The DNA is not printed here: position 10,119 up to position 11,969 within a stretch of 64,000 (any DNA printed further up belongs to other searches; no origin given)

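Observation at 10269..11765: Low-GC Ser/Thr kinase with an orphan C-terminal domain in a repeat-rich, antitoxin-dotted accessory patch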

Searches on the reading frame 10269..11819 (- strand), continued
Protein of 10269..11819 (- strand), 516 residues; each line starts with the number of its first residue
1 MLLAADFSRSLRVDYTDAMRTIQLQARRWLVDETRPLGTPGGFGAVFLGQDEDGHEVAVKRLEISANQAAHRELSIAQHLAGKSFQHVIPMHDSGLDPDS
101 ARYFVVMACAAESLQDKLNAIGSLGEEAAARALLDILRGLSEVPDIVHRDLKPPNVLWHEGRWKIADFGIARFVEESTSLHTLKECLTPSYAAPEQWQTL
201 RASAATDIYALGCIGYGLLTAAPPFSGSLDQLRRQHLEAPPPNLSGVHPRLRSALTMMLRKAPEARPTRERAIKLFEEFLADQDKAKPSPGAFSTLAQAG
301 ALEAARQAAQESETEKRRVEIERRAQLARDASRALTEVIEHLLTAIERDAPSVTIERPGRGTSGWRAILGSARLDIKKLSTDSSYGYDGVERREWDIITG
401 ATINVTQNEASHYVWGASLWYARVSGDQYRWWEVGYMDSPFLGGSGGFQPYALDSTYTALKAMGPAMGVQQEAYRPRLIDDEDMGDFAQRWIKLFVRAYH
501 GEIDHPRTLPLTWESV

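Call 63: search_protein_families(library=pfam, alignment_id=A5, max_evalue=0.00001)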
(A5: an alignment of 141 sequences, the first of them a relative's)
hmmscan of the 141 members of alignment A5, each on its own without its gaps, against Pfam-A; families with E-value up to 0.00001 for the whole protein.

A. member 1, L122:13334-14596:+ (421 aa): 3 families
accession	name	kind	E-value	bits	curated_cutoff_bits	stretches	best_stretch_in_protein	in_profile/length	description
PF07730.19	HisKA_3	-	3.3e-15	56.8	24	1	216-280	1-64/68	Histidine kinase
PF02518.31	HATPase_c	-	4.9e-15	56.4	26.4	1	323-413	3-109/111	Histidine kinase-, DNA gyrase B-, and HSP90-like ATPase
PF13581.12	HATPase_c_2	-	5.4e-09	36.6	27.4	1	314-376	20-87/127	Histidine kinase-like ATPase domain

B. families by the number of members that match (of 141 scanned): 108 families (the first 25 are shown)
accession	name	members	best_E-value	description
PF00589.27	Phage_integrase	3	1.2e-35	Phage integrase family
PF01797.21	Y1_Tnp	3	1.4e-26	Transposase IS200 like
PF13676.11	TIR_2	3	2.1e-22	TIR domain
PF03989.18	DNA_gyraseA_C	2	7.4e-73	DNA gyrase C-terminal domain, beta-propeller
PF06508.19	QueC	2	4.6e-67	Queuosine biosynthesis protein QueC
PF01420.25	Methylase_S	2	7.8e-24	Type I restriction modification DNA specificity domain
PF01582.25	TIR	2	2.9e-10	TIR domain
PF01384.25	PHO4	1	4.3e-94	Phosphate transporter family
PF16811.11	TAtT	1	6.3e-84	TRAP transporter T-component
PF05272.17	VapE-like_dom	1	1.7e-83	Virulence-associated protein E-like domain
PF12796.13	Ank_2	1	3.6e-80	Ankyrin repeats (3 copies)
PF03160.20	Calx-beta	1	4.1e-71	Calx-beta domain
PF01964.24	ThiC_Rad_SAM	1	2.9e-70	Radical SAM ThiC family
PF00023.36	Ank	1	1.6e-66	Ankyrin repeat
PF02384.22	N6_Mtase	1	6.8e-64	N-6 DNA Methylase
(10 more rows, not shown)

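Call 72: search_protein_families(library=phrogs, proteins=[window:10272-11765:-], max_evalue=0.01)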
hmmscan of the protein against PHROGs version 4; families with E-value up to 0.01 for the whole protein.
window:10272-11765:- (498 aa): 3 families
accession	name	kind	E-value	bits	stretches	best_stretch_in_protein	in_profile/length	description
phrog_2361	-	other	3.5e-30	106.3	1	23-267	24-274/415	serine-threonine kinase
phrog_4972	-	unknown function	7.4e-08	32.6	1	89-213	199-328/501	-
phrog_14300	-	unknown function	0.0011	19.6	1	88-166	198-277/290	-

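Call 81: search_dna_similar(query=window:10272-11765:-, collection=plasmids, mode=protein, max_rows=15)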
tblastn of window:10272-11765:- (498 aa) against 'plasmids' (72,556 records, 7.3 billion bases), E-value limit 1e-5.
In 1 record(s) the limit of 40 matching pieces per record was reached: places in those records are undercounted.
Records with a match: 503; places in all: 849; records where one place covers at least 80% of the query: 10.
Best place of each record, by identity: <60% 503.
By first word of the organism name: Streptomyces 204; Rhodococcus 42; Mycobacterium 34; Bacillus 22; Rhizobium 20; Tsukamurella 11; Pseudoalteromonas 7; Deinococcus 7; Mycolicibacterium 7; Clostridium 7; and 82 more.
By predicted mobility (MOB-suite, as given by PLSDB): non-mobilizable 341; mobilizable 128; conjugative 34.
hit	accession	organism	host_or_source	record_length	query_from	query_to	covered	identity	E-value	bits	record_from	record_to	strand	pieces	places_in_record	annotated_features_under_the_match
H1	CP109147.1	Streptomyces globisporus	-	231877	8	492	97%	33.3%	2e-63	231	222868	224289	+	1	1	serine/threonine protein kinase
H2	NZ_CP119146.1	Streptomyces sp. AM 4-1-1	Apis mellifera,cell culture,Insects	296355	8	492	97%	33.1%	6e-62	226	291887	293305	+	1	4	serine/threonine-protein kinase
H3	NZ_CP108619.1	Streptomyces avidinii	-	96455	8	492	97%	32.7%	1e-60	222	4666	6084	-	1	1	serine/threonine-protein kinase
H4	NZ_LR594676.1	Variovorax sp. PBS-H4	linuron-contaminated soil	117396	8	492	97%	32.4%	2e-51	196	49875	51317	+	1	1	serine/threonine-protein kinase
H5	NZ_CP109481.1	Streptomyces sp. NBC_01450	-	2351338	27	492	94%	33.5%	1e-38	187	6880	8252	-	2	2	none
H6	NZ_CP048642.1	Streptomyces aureoverticillatus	soil-fungus,soil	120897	27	492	94%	32.8%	2e-53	201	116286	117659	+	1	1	serine/threonine-protein kinase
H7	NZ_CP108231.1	Streptomyces zaomyceticus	-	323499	27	492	94%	32.6%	3e-49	189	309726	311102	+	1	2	serine/threonine-protein kinase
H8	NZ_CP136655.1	Rhodococcus qingshengii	cell culture,soil from Antarctica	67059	5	492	98%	31.1%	3e-51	195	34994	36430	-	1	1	serine/threonine-protein kinase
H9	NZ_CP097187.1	Rhodococcus sp. GA1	cell culture,soil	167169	18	492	95%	27.5%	1e-35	148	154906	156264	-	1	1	serine/threonine-protein kinase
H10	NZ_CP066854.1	Rhodococcus pyridinivorans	WHOLE ORGANISM,activated sludge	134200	18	492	95%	27.4%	1e-35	149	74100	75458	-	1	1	serine/threonine-protein kinase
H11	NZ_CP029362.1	Streptomyces globisporus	tomato,cultured microbe,flower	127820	8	249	49%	41.0%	5e-40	162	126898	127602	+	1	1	serine/threonine-protein kinase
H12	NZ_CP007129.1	Gemmatirosa kalamazoonensis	-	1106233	23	272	50%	37.1%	2e-24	115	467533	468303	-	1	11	record has no annotation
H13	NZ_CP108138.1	Streptomyces sp. NBC_00184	-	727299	23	258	47%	38.0%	2e-18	96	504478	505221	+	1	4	serine/threonine-protein kinase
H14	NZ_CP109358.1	Streptomyces sp. NBC_01562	-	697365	6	254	50%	35.8%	8e-16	88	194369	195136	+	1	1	serine/threonine-protein kinase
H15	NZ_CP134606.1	Streptomyces sp. ITFR-21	Ips typographus,whole organism,Ips ...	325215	8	261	51%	34.0%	6e-18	95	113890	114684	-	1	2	serine/threonine-protein kinase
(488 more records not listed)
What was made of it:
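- Ten plasmid records carry full-length copies (call 81).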

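Call 82: search_dna_similar(query=window:10272-11765:-, collection=phages, mode=protein, max_rows=10)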
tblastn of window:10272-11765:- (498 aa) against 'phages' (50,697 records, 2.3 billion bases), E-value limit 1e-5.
Records with a match: 29; places in all: 31; records where one place covers at least 80% of the query: 0.
Best place of each record, by identity: <60% 29.
By first word of the organism name: Bacteriophage 15; Listeria 6; Enterococcus 2; Planktothrix 2; Staphylococcus 1; uncultured 1; Mollyvirus 1; Klebsiella 1.
By host as written in the record: - 18; Listeria monocytogenes 6; Planktothrix agardhii HAB637 2; Staphylococcus aureus 1; Enterococcus faecalis 1; Klebsiella pneumoniae 1.
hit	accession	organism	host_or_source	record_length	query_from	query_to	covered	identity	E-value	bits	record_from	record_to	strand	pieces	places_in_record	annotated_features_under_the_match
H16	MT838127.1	Bacteriophage sp.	human fecal samples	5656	23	255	47%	32.9%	8e-14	80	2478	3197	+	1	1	record has no annotation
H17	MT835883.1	Bacteriophage sp.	human fecal samples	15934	23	274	51%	28.8%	5e-15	84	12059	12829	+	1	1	record has no annotation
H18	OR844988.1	Staphylococcus phage SA 1306 Kay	Staphylococcus aureus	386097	6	263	52%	28.0%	2e-16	89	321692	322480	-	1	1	record has no annotation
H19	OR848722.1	Listeria phage LM 4-14-1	Listeria monocytogenes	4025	23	249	46%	31.8%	2e-18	95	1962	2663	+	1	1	record has no annotation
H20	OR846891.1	Listeria phage LM 4-11-1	Listeria monocytogenes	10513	23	249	46%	31.8%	2e-18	95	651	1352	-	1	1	record has no annotation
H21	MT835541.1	Bacteriophage sp.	human fecal samples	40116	23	265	49%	29.3%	4e-6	56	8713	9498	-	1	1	record has no annotation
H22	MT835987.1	Bacteriophage sp.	human fecal samples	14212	23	272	50%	28.1%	2e-14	82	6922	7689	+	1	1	record has no annotation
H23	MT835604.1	Bacteriophage sp.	human fecal samples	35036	23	261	48%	28.9%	2e-16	89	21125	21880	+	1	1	record has no annotation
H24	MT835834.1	Bacteriophage sp.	human fecal samples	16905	23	251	46%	30.0%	1e-15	86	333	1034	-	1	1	record has no annotation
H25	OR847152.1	Listeria phage LM 4-11-1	Listeria monocytogenes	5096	23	249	46%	30.3%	1e-15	86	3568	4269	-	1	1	record has no annotation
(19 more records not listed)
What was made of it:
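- No full-length copy was found in 50,697 GenBank phage records (call 82).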

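Call 83: get_annotated_region(hit=H4, flank=8000)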
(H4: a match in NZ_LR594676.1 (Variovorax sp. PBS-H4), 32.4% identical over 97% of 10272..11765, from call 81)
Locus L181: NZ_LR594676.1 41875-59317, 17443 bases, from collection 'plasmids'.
description: Variovorax sp. PBS-H4 plasmid 2
organism: Variovorax sp. PBS-H4 (NCBI taxid 434008)
taxonomy: Bacteria; Pseudomonadota; Betaproteobacteria; Burkholderiales; Comamonadaceae; Variovorax; Variovorax sp. PBS-H4
host: -; source: linuron-contaminated soil; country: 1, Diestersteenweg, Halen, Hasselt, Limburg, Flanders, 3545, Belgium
typing (MOB-suite, as given by PLSDB): non-mobilizable
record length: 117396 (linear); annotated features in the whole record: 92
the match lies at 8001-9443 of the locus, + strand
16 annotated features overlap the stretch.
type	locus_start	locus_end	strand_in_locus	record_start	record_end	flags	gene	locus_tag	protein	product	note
CDS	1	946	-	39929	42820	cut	-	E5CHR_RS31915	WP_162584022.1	hypothetical protein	-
CDS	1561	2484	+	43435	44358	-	-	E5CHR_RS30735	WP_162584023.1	GGDEF domain-containing protein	-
CDS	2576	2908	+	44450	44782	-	-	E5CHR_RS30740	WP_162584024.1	Lsr2 family protein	-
CDS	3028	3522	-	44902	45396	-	-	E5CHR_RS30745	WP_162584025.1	hypothetical protein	-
CDS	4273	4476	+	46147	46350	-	-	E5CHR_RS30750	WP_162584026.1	hypothetical protein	-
CDS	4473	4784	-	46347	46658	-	-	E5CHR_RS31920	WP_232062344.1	hypothetical protein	-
CDS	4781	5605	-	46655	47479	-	-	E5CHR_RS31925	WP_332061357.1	hypothetical protein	-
CDS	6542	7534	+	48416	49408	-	-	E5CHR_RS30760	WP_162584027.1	hypothetical protein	-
CDS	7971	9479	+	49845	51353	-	-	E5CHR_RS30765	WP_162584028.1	serine/threonine-protein kinase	GO:0006468 - protein phosphorylation [Evidence IEA]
CDS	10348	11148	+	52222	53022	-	-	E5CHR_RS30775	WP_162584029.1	threonine/serine exporter family protein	-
CDS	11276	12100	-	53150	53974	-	-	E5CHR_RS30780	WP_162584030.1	hypothetical protein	-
CDS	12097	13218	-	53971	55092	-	-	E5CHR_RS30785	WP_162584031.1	hypothetical protein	-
CDS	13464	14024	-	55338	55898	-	-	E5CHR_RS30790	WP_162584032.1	hypothetical protein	-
CDS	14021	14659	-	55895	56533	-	-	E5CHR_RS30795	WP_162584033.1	hypothetical protein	-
CDS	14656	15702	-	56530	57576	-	-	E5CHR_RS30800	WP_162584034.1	nucleotidyltransferase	-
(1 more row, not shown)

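Call 84: get_annotated_region(hit=H8, flank=8000)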
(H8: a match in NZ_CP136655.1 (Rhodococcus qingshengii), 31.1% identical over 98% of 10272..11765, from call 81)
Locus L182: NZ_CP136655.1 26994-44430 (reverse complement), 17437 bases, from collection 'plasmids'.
description: Rhodococcus qingshengii strain A29-k1 plasmid pCP67, complete sequence
organism: Rhodococcus qingshengii (NCBI taxid 334542)
taxonomy: Bacteria; Actinomycetota; Actinomycetes; Mycobacteriales; Nocardiaceae; Rhodococcus; Rhodococcus qingshengii
host: -; source: cell culture,soil from Antarctica; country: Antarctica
typing (MOB-suite, as given by PLSDB): mobilizable; relaxase MOBF
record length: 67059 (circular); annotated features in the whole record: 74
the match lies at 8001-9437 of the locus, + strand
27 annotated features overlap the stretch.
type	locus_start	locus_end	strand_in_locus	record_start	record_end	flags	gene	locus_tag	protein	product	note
CDS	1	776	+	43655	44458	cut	-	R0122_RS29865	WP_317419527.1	hypothetical protein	-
CDS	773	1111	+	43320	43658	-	-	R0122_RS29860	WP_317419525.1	hypothetical protein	-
CDS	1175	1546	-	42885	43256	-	-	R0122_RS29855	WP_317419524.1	hypothetical protein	-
CDS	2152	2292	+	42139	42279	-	-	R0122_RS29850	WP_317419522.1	hypothetical protein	-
CDS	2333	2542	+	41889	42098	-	-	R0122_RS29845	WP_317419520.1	hypothetical protein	-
CDS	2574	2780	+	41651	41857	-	-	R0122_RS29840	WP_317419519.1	hypothetical protein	-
CDS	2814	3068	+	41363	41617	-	-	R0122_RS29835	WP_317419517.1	hypothetical protein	-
CDS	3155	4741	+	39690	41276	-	-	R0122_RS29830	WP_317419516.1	ParB N-terminal domain-containing protein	-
CDS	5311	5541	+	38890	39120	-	nrdH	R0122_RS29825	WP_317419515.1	glutaredoxin-like protein NrdH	-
CDS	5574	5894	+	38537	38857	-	-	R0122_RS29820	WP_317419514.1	hypothetical protein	-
CDS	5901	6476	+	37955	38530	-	-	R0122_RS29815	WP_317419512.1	DnaB-like helicase N-terminal domain-containing protein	GO:0006260 - DNA replication [Evidence IEA]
CDS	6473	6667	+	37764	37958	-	-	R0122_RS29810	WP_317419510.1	hypothetical protein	-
CDS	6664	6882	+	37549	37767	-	-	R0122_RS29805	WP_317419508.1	hypothetical protein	-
CDS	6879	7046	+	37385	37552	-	-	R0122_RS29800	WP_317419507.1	hypothetical protein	-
CDS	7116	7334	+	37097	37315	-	-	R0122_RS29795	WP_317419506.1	hypothetical protein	-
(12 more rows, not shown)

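Call 85: get_annotated_region(hit=H1, flank=8000)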
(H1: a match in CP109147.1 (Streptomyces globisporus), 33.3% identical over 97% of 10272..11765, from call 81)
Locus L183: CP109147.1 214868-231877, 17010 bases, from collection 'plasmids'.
description: Streptomyces globisporus strain NBC 01745 plasmid unnamed1, complete sequence
organism: Streptomyces globisporus (NCBI taxid 1908)
taxonomy: Bacteria; Actinomycetota; Actinomycetes; Kitasatosporales; Streptomycetaceae; Streptomyces; Streptomyces globisporus
host: -; source: -; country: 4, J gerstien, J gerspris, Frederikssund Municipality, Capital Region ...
typing (MOB-suite, as given by PLSDB): non-mobilizable; replicon rep_cluster_1910
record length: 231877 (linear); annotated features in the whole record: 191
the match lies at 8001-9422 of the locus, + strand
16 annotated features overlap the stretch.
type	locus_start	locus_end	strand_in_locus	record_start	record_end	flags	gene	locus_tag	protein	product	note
CDS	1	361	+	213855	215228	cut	-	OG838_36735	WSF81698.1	hypothetical protein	-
CDS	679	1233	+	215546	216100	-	-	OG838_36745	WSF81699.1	YrhB family protein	-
CDS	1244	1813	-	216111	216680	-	-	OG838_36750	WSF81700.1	hypothetical protein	-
CDS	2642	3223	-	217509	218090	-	-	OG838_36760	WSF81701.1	hypothetical protein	-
CDS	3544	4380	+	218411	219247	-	-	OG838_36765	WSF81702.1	helix-turn-helix domain-containing protein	-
CDS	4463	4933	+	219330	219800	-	-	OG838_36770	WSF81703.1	cupin domain-containing protein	-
CDS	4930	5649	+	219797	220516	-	-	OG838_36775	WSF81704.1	GDSL-type esterase/lipase family protein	-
CDS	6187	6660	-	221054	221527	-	-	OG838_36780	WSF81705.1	hypothetical protein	-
CDS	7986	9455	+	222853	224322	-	-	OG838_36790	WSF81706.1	serine/threonine protein kinase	-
CDS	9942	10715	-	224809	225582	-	-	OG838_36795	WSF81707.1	hypothetical protein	-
CDS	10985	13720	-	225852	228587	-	-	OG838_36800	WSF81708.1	Helicase associated domain protein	-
CDS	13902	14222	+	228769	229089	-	-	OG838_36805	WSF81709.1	CPCC family cysteine-rich protein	-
CDS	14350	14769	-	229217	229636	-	-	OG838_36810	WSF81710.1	hypothetical protein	-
CDS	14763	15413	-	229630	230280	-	-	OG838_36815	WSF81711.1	MarR family transcriptional regulator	-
CDS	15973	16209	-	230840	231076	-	-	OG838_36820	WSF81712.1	hypothetical protein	-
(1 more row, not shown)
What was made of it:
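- Full-length copies lie on Streptomyces, Rhodococcus and Variovorax plasmids (calls 81, 83-85).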

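Call 86: find_encoding_contigs(protein=P0004, flank=8000, max_places=1)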
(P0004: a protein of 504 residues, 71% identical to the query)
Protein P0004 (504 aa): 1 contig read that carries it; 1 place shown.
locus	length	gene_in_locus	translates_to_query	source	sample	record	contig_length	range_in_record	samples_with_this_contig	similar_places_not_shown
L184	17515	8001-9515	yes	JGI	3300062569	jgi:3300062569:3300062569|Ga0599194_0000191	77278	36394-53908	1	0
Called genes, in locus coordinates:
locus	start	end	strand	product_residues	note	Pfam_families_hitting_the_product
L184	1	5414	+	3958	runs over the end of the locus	PF00550:PP-binding, PF00202:Aminotran_3, PF00296:Bac_luciferase, PF00668:Condensation, PF00501:AMP-binding, PF13193:AMP-binding_C, PF00550:PP-binding, PF00668:Condensation, +5 more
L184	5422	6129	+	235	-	PF00702:Hydrolase, PF13419:HAD_2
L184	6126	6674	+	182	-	-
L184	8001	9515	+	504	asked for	PF00069:Pkinase, PF07714:PK_Tyr_Ser-Thr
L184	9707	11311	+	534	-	PF12796:Ank_2 (weak), PF12796:Ank_2, PF13637:Ank_4 (weak), PF12796:Ank_2, PF13637:Ank_4 (weak), PF00023:Ank (weak), PF12796:Ank_2, PF00082:Peptidase_S8, +4 more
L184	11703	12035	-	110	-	-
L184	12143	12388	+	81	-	-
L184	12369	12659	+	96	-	-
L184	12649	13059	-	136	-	PF01850:PIN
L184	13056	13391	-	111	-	-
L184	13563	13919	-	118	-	PF09969:DUF2203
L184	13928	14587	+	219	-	PF00265:TK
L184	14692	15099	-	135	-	PF03061:4HBT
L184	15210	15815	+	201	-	PF04542:Sigma70_r2, PF08281:Sigma70_r4_2, PF04545:Sigma70_r4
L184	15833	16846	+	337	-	PF10099:RskA_C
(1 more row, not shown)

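Call 87: find_encoding_contigs(protein=P0036, flank=8000, max_places=1)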
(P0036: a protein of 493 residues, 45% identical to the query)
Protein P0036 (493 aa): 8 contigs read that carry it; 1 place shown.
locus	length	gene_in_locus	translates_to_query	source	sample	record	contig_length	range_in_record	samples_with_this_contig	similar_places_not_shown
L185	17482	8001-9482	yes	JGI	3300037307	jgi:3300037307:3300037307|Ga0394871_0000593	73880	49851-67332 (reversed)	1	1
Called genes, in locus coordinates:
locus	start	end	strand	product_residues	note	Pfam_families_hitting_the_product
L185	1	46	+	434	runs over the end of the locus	PF02885:Glycos_trans_3N, PF00591:Glycos_transf_3, PF07831:PYNP_C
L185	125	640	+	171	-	PF13302:Acetyltransf_3, PF13420:Acetyltransf_4, PF13527:Acetyltransf_9 (weak), PF00583:Acetyltransf_1, PF13673:Acetyltransf_10, PF13508:Acetyltransf_7, PF08445:FR47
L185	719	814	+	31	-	-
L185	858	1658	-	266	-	PF13433:Peripla_BP_5, PF13458:Peripla_BP_6, PF01094:ANF_receptor (weak), PF13458:Peripla_BP_6 (weak)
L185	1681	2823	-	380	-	PF02618:YceG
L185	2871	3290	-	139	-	PF03652:RuvX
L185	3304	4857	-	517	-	PF04865:Baseplate_J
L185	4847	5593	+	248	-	PF14907:NTP_transf_5 (weak)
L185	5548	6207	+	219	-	PF12686:DUF3800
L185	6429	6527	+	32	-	-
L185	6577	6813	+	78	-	PF04255:DUF433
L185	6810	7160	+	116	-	PF01927:Mut7-C, PF18478:PIN_10 (weak), PF18480:DUF5615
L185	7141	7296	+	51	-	-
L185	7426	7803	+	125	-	PF04480:DUF559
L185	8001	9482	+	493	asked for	PF00069:Pkinase, PF07714:PK_Tyr_Ser-Thr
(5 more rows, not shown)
